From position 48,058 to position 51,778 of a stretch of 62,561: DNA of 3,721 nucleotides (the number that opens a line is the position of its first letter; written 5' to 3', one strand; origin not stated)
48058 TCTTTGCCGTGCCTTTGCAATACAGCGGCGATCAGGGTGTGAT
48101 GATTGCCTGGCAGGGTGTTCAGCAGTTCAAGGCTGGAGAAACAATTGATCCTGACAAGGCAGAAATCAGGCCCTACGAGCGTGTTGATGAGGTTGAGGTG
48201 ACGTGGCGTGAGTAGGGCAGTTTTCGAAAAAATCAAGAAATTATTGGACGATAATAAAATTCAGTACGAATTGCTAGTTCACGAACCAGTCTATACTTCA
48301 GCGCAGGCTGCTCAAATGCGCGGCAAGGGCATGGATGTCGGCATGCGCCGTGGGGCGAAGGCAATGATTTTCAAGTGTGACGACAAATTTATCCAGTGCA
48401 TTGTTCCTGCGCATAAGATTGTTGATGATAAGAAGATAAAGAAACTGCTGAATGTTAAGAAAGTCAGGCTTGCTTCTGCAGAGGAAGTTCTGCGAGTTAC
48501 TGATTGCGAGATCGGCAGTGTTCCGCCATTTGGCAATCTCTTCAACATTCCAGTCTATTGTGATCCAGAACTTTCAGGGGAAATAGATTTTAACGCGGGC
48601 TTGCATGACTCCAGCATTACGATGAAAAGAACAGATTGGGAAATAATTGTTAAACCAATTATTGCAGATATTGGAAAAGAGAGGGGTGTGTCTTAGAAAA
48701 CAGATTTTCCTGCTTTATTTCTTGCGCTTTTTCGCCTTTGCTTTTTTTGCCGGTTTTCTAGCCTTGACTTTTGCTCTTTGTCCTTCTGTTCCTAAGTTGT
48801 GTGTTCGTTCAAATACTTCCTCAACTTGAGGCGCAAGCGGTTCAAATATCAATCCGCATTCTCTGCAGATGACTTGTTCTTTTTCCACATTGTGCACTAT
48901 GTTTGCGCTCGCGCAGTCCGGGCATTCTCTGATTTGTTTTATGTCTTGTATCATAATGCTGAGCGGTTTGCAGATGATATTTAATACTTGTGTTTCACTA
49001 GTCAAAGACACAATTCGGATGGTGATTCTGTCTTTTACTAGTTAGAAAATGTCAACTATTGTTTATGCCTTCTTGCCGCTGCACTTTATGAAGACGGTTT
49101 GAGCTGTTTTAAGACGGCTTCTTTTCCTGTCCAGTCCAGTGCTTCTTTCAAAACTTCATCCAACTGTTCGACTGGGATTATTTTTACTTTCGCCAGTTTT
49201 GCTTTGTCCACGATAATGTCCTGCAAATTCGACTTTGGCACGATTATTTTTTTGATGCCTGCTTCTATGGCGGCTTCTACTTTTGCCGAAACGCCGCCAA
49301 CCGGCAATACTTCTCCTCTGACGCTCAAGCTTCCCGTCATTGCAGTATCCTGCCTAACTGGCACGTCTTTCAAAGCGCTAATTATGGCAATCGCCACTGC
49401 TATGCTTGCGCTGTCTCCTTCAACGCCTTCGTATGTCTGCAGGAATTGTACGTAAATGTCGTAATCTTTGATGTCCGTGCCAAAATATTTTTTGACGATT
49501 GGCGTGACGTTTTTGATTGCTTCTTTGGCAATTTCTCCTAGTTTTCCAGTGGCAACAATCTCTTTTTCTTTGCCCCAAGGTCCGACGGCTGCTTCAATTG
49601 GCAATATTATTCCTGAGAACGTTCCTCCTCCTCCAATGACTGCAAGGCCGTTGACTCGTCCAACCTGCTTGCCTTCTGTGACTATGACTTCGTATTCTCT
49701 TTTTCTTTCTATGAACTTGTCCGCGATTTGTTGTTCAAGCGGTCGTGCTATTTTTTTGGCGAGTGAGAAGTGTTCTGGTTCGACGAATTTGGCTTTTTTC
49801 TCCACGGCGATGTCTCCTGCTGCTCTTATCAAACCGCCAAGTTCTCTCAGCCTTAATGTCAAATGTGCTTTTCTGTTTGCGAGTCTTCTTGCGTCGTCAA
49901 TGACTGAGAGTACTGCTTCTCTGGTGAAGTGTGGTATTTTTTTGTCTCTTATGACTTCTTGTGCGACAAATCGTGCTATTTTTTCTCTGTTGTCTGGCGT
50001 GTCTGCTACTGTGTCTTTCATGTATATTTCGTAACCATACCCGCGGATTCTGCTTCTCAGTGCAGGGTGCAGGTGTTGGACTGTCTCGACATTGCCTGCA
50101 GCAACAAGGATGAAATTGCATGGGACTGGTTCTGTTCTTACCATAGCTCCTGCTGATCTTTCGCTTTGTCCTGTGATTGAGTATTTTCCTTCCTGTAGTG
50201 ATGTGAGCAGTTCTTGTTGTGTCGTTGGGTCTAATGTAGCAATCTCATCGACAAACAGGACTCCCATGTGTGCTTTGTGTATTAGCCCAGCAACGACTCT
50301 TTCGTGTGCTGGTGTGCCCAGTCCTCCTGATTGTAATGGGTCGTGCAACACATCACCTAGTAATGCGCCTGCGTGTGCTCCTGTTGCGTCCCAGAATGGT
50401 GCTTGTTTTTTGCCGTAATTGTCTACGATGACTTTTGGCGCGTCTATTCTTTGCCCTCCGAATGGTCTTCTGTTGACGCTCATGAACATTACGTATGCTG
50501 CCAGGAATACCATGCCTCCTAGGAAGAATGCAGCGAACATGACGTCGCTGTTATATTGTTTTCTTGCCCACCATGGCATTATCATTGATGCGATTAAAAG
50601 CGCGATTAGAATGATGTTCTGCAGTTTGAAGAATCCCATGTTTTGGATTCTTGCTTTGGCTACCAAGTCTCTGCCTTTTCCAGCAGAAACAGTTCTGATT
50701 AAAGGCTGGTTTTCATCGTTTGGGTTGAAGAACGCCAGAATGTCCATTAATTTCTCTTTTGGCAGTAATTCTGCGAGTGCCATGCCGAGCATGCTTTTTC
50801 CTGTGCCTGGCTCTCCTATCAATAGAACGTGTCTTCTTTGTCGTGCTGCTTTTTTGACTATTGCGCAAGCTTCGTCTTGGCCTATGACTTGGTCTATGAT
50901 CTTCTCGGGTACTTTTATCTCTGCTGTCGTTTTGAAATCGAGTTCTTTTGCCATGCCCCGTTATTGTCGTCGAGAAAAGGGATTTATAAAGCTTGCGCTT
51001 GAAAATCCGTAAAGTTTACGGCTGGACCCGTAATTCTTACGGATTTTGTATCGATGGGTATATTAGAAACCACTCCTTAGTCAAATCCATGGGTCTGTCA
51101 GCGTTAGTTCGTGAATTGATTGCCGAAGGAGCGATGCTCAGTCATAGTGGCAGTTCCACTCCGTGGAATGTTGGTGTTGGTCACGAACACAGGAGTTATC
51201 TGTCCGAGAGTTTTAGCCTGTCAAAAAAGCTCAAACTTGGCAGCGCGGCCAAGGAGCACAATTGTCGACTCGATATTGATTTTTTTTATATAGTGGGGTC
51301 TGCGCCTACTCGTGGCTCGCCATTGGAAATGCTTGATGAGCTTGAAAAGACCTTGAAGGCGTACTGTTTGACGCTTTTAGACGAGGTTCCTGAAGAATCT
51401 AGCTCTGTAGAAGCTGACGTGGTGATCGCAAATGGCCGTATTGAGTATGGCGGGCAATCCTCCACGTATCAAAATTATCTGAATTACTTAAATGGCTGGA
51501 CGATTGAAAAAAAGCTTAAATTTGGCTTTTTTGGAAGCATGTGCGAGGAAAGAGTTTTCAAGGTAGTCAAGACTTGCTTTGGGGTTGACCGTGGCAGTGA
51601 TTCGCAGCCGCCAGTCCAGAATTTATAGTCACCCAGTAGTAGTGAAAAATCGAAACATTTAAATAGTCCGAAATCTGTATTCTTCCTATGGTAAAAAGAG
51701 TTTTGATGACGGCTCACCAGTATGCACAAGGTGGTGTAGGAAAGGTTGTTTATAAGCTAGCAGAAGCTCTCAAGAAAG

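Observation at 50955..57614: Five copies of a 15-bp palindrome, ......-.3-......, confined to three divergent promoter regions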

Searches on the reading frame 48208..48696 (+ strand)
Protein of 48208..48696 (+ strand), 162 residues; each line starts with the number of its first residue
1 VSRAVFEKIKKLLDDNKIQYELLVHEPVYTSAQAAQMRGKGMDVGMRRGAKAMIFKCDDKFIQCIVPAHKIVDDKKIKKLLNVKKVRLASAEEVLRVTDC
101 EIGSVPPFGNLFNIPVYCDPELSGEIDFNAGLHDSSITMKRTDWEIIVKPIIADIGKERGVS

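Call 24: search_protein_families(library=pfam, proteins=[window:48208-48696:+], max_evalue=0.01)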
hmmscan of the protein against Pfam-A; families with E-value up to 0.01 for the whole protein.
window:48208-48696:+ (162 aa): 1 family
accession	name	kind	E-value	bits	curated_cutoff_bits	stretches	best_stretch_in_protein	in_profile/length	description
PF04073.20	tRNA_edit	-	1.8e-23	83.4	25.5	1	25-143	1-119/123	Aminoacyl-tRNA editing domain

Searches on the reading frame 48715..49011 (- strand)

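Call 24: search_protein_families(library=pfam, proteins=[window:48715-49011:-], max_evalue=0.01)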
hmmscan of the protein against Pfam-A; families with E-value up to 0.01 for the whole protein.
window:48715-49011:- (98 aa): 4 families
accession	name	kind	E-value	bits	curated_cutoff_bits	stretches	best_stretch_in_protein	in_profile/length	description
PF08271.17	Zn_Ribbon_TF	-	1.4e-06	28.2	29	1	29-57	2-30/43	TFIIB zinc-binding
PF01667.23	Ribosomal_S27e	-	0.0031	17.6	24.5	1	30-55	10-35/55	Ribosomal protein S27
PF14354.12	Lar_restr_allev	-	0.0089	16.7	28.6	0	26-64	2-34/58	Restriction alleviation protein Lar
PF09723.15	Zn_ribbon_8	-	0.0095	16.4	34.4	0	49-61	8-20/41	Zinc ribbon domain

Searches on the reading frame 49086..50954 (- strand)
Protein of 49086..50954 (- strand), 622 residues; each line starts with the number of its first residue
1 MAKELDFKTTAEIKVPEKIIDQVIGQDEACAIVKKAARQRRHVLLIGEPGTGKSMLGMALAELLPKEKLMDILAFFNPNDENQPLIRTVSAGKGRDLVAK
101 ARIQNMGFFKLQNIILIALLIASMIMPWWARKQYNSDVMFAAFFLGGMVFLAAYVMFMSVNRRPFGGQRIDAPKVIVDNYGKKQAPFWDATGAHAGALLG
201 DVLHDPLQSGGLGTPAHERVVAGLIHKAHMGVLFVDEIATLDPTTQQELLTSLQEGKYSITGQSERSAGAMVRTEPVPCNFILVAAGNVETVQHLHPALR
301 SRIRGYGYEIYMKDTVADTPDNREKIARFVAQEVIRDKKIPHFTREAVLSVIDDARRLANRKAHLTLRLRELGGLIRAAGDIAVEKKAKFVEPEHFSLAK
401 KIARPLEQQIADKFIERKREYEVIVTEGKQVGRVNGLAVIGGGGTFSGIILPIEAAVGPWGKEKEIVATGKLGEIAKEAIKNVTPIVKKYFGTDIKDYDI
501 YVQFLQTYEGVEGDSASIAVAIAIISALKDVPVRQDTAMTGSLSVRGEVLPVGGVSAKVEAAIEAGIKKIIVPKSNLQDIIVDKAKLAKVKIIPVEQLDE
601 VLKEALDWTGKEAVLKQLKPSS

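Call 7: search_protein_families(library=pfam, proteins=[window:49086-50954:-], max_evalue=0.01)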
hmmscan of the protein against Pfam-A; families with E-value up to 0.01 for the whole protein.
window:49086-50954:- (622 aa): 20 families
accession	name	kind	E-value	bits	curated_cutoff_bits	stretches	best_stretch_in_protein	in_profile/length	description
PF05362.19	Lon_C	-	3.3e-33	115.4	21.1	1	423-606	19-203/205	Lon protease (S16) C-terminal proteolytic domain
PF01078.27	Mg_chelatase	-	4.9e-14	52.7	20.3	2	21-71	3-53/207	Magnesium chelatase, subunit ChlI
PF00158.32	Sigma54_activat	-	1.5e-13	51.2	20.2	1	216-266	81-130/168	Sigma-54 interaction domain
PF07728.20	AAA_5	-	2.2e-11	44.4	22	2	42-68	1-28/139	AAA domain (dynein-related subfamily)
PF13541.12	ChlI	-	6.9e-11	42.5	27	1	469-576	15-121/121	Subunit ChlI of Mg-chelatase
PF20436.4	LonB_AAA-LID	-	7.7e-07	29.5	22.4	1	342-399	1-58/65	Archaeal LonB, AAA+ ATPase LID domain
PF00004.35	AAA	-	8.4e-07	29.9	21.2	0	43-65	1-23/131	ATPase family associated with various cellular activities (AAA)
PF13191.12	AAA_16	-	4.6e-06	27.7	32.6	1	30-85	13-66/167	AAA ATPase domain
PF13401.12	AAA_22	-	6.8e-06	26.9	27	1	39-80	4-33/130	AAA domain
PF14532.12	Sigma54_activ_2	-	8.2e-06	26.5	25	0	33-63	14-44/138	Sigma-54 interaction domain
PF05496.18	RuvB_N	-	2.5e-05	24.5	27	0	20-63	6-56/159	Holliday junction DNA helicase RuvB P-loop domain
PF12775.13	AAA_7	-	0.00011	22.3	25.8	1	31-78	24-71/181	P-loop containing dynein motor region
PF00493.29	MCM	-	0.00012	21.7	23.3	0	26-67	43-84/224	MCM P-loop domain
PF20030.5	bpMoxR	-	0.00015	21.3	27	1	16-76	7-67/205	MoxR domain in the MoxR-vWA-beta-propeller ternary systems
PF13654.12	AAA_32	-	0.00027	21.4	21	1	194-296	12-116/133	LonB-like, AAA domain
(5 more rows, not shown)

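Call 11: find_homologous_proteins(query=window:49086-50954:-, max_evalue=1e-50)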
Query window:49086-50954:- (622 aa): 8000 proteins with E <= 1e-50 among 8000 candidates; the best 120 are listed.
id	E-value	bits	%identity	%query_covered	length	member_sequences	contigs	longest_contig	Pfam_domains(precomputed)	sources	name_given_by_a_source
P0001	0.0e+0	1337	98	99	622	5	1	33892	PF00158.33,PF20436.5,PF05362.20,PF00004.36,PF13401.13,PF05496.19,PF07728.21,PF01078.28,PF13191.13,PF13541.13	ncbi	-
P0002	0.0e+0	1299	94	99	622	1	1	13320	PF00158.33,PF20436.5,PF05362.20,PF00004.36,PF13401.13,PF07728.21,PF01078.28,PF13191.13,PF13541.13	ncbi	-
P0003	0.0e+0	1294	93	100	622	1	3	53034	PF20030.6,PF00158.33,PF20436.5,PF05362.20,PF00004.36,PF13401.13,PF07728.21,PF01078.28,PF13191.13,PF13541.13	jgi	jgi:Lon-like ATP-dependent protease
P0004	0.0e+0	1252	90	100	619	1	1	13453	PF20030.6,PF00158.33,PF20436.5,PF05362.20,PF00004.36,PF13401.13,PF05496.19,PF07728.21,PF01078.28,PF13191.13,PF13541.13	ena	-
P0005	0.0e+0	1251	91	100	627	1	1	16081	PF13654.13,PF00158.33,PF20436.5,PF05362.20,PF00004.36,PF13401.13,PF07728.21,PF01078.28,PF13541.13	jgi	-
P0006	0.0e+0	1250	90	100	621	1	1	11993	PF00158.33,PF20436.5,PF05362.20,PF13401.13,PF07728.21,PF01078.28,PF13191.13,PF13541.13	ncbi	-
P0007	0.0e+0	1249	90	100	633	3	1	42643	PF13654.13,PF00158.33,PF20436.5,PF05362.20,PF00004.36,PF13401.13,PF05496.19,PF07728.21,PF01078.28,PF13191.13,PF13541.13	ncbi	-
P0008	0.0e+0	1248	90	100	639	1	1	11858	PF00158.33,PF20436.5,PF05362.20,PF00004.36,PF13401.13,PF07728.21,PF01078.28,PF13541.13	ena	-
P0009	0.0e+0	1241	90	100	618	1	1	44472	PF00158.33,PF20436.5,PF05362.20,PF00004.36,PF13401.13,PF07728.21,PF01078.28,PF13191.13,PF13541.13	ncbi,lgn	-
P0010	0.0e+0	1240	89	100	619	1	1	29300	PF00158.33,PF20436.5,PF05362.20,PF00004.36,PF13401.13,PF07728.21,PF01078.28,PF13541.13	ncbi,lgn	-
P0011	0.0e+0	1238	89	99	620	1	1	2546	PF00158.33,PF20436.5,PF05362.20,PF00004.36,PF13401.13,PF05496.19,PF07728.21,PF01078.28,PF13191.13,PF13541.13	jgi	jgi:Lon-like ATP-dependent protease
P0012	0.0e+0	1236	89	99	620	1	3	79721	PF13654.13,PF00158.33,PF20436.5,PF05362.20,PF00004.36,PF13401.13,PF05496.19,PF07728.21,PF01078.28,PF13541.13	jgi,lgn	jgi:Lon-like ATP-dependent protease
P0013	0.0e+0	1234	89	100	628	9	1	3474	PF00158.33,PF20436.5,PF05362.20,PF00004.36,PF13401.13,PF05496.19,PF07728.21,PF01078.28,PF13191.13,PF13541.13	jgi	jgi:Lon-like ATP-dependent protease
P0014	0.0e+0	1224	88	99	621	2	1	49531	PF00158.33,PF20436.5,PF05362.20,PF00004.36,PF13401.13,PF07728.21,PF01078.28,PF13541.13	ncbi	-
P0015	0.0e+0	1220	88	100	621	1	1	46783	PF00158.33,PF20436.5,PF05362.20,PF00004.36,PF13401.13,PF07728.21,PF01078.28,PF13541.13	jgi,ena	-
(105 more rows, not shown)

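Call 16: find_related_loci(query=window:49086-50954:-, collection=genome_contigs, flank=10000)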
Query window:49086-50954:- (622 aa) in genome_contigs; peptide patterns used: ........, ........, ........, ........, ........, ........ (x = any residue, [..] = any of these).
288 stretches matched a pattern; 238 encode a relative of the query (tblastn E <= 1e-3); the best 80 are kept; 80 distinct loci.
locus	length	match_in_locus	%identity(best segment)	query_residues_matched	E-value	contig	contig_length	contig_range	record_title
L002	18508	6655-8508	98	1-618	0e+0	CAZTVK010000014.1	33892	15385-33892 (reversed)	MAG TPA_asm: uncultured Methanosarcinales archaeon isolate binchicken_co165_273 genome assembly, contig: k141_1335682, w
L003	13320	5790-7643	94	1-618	0e+0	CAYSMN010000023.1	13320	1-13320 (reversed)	MAG TPA_asm: uncultured Methanosarcinales archaeon isolate SRP119689_co1_35 genome assembly, contig: NODE_6773_length_13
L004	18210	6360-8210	91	1-618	0e+0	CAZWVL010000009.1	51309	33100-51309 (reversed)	MAG TPA_asm: uncultured Methanosarcinales archaeon isolate SRP119689_co1_4 genome assembly, contig: NODE_728_length_5130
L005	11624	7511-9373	89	1-622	0e+0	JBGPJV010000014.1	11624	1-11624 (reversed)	MAG: Candidatus Nanoarchaeia archaeon isolate OBJ_0618_7090110_300 k141_7336777_length_11624_cov_11.2418, whole genome s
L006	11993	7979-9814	91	1-612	0e+0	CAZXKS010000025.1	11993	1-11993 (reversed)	MAG TPA_asm: uncultured Methanosarcinales archaeon isolate SRP119689_co1_299 genome assembly, contig: NODE_7962_length_1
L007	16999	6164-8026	89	1-622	0e+0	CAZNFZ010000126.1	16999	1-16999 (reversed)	MAG TPA_asm: uncultured Methanosarcinales archaeon isolate binchicken_co165_133 genome assembly, contig: k141_2834735, w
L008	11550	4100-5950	86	1-618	0e+0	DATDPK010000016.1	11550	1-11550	MAG TPA_asm: Candidatus Nanoarchaeia archaeon isolate SMAG_U7919 k141_942858, whole genome shotgun sequence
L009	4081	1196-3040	89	4-618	0e+0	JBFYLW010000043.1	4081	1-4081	MAG: Nanoarchaeota archaeon isolate PPR_0046 k121_5287766, whole genome shotgun sequence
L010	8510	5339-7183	87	4-618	0e+0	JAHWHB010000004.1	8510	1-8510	MAG: Candidatus Woesearchaeota archaeon isolate FT1_394 k127_1349836, whole genome shotgun sequence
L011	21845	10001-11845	85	4-619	0e+0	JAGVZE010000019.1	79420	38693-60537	Candidatus Woesearchaeota archaeon isolate RIFCSPLOWO2_12_FULL_46_25 rifcsplowo2_12_scaffold_707, whole genome shotgun s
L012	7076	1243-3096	87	1-618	0e+0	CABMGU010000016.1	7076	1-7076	uncultured archaeon isolate LFW-252_3 genome assembly, contig: LFW2523_23, whole genome shotgun sequence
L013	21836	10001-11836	83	7-619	0e+0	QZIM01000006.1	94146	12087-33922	MAG: Candidatus Woesearchaeota archaeon isolate SURF_65 Ga0104751_1000183, whole genome shotgun sequence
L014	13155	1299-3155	81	5-618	0e+0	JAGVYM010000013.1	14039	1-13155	Candidatus Woesearchaeota archaeon isolate RIFCSPLOWO2_01_FULL_45_21 rifcsplowo2_01_scaffold_35653, whole genome shotgun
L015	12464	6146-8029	72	1-621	0e+0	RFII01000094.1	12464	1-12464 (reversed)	MAG: Candidatus Woesearchaeota archaeon isolate J072 k99_1520657, whole genome shotgun sequence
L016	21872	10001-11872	72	3-618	0e+0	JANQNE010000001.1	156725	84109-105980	MAG: Candidatus Nanoarchaeia archaeon isolate PL23a_bin.30 k99_6232871, whole genome shotgun sequence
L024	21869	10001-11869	73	5-618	0e+0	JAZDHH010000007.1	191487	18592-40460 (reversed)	MAG: Nanoarchaeota archaeon isolate MEGAHIT-group-0.31 k141_1264589, whole genome shotgun sequence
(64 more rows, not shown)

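Call 38: search_protein_families(library=padloc, proteins=[window:49086-50954:-], max_evalue=0.001)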
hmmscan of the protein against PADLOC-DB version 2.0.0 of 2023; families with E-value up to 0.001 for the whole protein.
window:49086-50954:- (622 aa): 6 families
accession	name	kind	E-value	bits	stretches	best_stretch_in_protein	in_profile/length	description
PDLC02506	BrxL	-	7.6e-11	39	1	477-602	546-673/680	BrxL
PDLC01995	RtcR_PspF2--CARF_AAA_HTH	-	9.7e-11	39.5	1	221-266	253-298/481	-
PDLC01994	RtcR_PspF1--CARF_AAA_HTH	-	3.8e-10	37.4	1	219-267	240-288/468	-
PDLC01993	RtcR--CARF_AAA_HTH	-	1.6e-08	31.4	1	221-264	270-313/523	-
PDLC01981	CARF_m2--CARF_LON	-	9.4e-08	29.9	1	509-611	122-224/408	-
PDLC04140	mad8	-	9.7e-06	23.3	1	23-102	5-70/314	mads_8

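Call 80: find_homologous_proteins(query=L024:5974-6447:-, max_evalue=1e-10)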
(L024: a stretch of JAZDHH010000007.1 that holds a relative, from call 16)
Query L024:5974-6447:- (157 aa): 7 proteins with E <= 1e-10 among 66 candidates.
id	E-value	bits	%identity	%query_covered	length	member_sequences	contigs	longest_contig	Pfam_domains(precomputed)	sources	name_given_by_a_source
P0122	4.3e-85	301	92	100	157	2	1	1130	PF13412.13,PF01037.29,PF13404.13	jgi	jgi:Lrp/AsnC family transcriptional regulator, regulator for asnA, asnC and gidA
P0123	1.0e-54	202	63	93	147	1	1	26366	PF13412.13,PF01037.29,PF13404.13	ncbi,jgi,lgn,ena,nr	ncbi:MAG: Lrp/AsnC family transcriptional regulator [Nanoarchaeota archaeon]|nr:Lrp/AsnC family tran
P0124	3.8e-51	191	64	93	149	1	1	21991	PF13412.13,PF01037.29,PF13404.13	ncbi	ncbi:MAG: Lrp/AsnC family transcriptional regulator [Nanoarchaeota archaeon]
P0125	1.3e-35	140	48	94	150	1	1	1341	PF13412.13,PF01037.29,PF13404.13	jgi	-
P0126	3.6e-35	139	48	91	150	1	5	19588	PF13412.13,PF01037.29,PF13404.13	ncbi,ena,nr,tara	ncbi:hypothetical protein CL619_04580 [archaeon]|nr:hypothetical protein [archaeon]|tara:strand:- st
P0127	6.4e-30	122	42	91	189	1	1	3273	PF13412.13,PF01037.29,PF13404.13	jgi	jgi:Lrp/AsnC family transcriptional regulator, leucine-responsive regulatory protein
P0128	1.3e-16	79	37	92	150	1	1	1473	PF13412.13,PF01037.29,PF13404.13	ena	-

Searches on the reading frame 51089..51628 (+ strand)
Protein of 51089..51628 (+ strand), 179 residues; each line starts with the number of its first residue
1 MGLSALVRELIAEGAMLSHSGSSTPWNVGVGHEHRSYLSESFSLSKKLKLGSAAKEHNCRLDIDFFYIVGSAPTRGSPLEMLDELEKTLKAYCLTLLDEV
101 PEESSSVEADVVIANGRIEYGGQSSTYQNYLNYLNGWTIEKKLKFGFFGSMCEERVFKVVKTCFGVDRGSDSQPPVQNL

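Call 7: search_protein_families(library=pfam, proteins=[window:51089-51628:+], max_evalue=0.01)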
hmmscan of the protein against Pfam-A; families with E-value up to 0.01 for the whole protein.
window:51089-51628:+ (179 aa): 0 families

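Call 38: search_protein_families(library=padloc, proteins=[window:51089-51628:+], max_evalue=0.001)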
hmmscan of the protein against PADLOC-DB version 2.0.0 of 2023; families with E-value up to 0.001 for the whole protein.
window:51089-51628:+ (179 aa): 0 families

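Call 54: find_homologous_proteins(query=window:51089-51628:+, max_evalue=0.001)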
Query window:51089-51628:+ (179 aa): 1 proteins with E <= 0.001 among 131 candidates.
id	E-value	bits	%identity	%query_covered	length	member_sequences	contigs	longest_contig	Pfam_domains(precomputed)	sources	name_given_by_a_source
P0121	9.3e-114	396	99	100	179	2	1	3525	-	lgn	-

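Call 55: find_encoding_contigs(protein=P0121, flank=10000)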
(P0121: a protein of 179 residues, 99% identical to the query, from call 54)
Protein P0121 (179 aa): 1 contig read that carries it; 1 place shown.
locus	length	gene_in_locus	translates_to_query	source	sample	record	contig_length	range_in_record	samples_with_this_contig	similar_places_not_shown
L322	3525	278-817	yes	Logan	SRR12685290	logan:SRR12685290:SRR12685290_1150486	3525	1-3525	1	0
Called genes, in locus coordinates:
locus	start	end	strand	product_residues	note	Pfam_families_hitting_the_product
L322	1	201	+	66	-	?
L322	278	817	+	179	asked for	-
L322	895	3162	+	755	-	PF13439:Glyco_transf_4, PF13579:Glyco_trans_4_4 (weak), PF20706:GT4-conflict, PF00534:Glycos_transf_1, PF13692:Glyco_trans_1_4, PF20706:GT4-conflict, PF00534:Glycos_transf_1, PF13692:Glyco_trans_1_4, +1 more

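Call 84: search_protein_families(library=ncbifam, proteins=[window:51089-51628:+], max_evalue=0.001)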
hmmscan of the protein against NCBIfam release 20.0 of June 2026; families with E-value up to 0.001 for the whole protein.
window:51089-51628:+ (179 aa): 0 families

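Call 86: search_protein_representatives(protein=window:51089-51628:+)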
Query: 179 residues. Proteins with E-value up to 0.001 (for the whole library): 2; up to 1e-10: 2; up to 1e-30: 1. The best 2 are listed.
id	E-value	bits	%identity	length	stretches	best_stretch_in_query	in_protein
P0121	2.9e-114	395.5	99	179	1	1-179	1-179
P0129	1.1e-29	120.1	41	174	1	1-165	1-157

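Call 102: predict_structure(alignment_id=A2)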
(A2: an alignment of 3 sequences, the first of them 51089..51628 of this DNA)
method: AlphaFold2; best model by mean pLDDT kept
length: 179 residues; sequences in the alignment: 3
mean_pLDDT: 51.9   pTM: 0.59
mean pLDDT of the five models: 51.9, 39.1, 35.5, 34.9, 30.8
residues with pLDDT >= 90: 0; 70-90: 24; 50-70: 67; < 50: 88
segments of 3 or more residues with pLDDT < 50: 21-38, 52-54, 68-72, 100-150, 169-179
pLDDT, mean of each block of 10 residues (from residue 1): 76 74 37 42 67 55 57 56 62 56 40 42 40 38 35 64 61 32
secondary structure, 60 per line:
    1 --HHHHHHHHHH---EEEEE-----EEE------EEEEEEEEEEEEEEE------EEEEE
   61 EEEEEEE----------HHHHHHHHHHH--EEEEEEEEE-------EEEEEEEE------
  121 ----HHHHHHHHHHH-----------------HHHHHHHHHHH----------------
elements in order: H3-12 E16-20 E26-28 E35-49 E56-67 H78-88 E91-99 E107-114 H125-135 H153-163
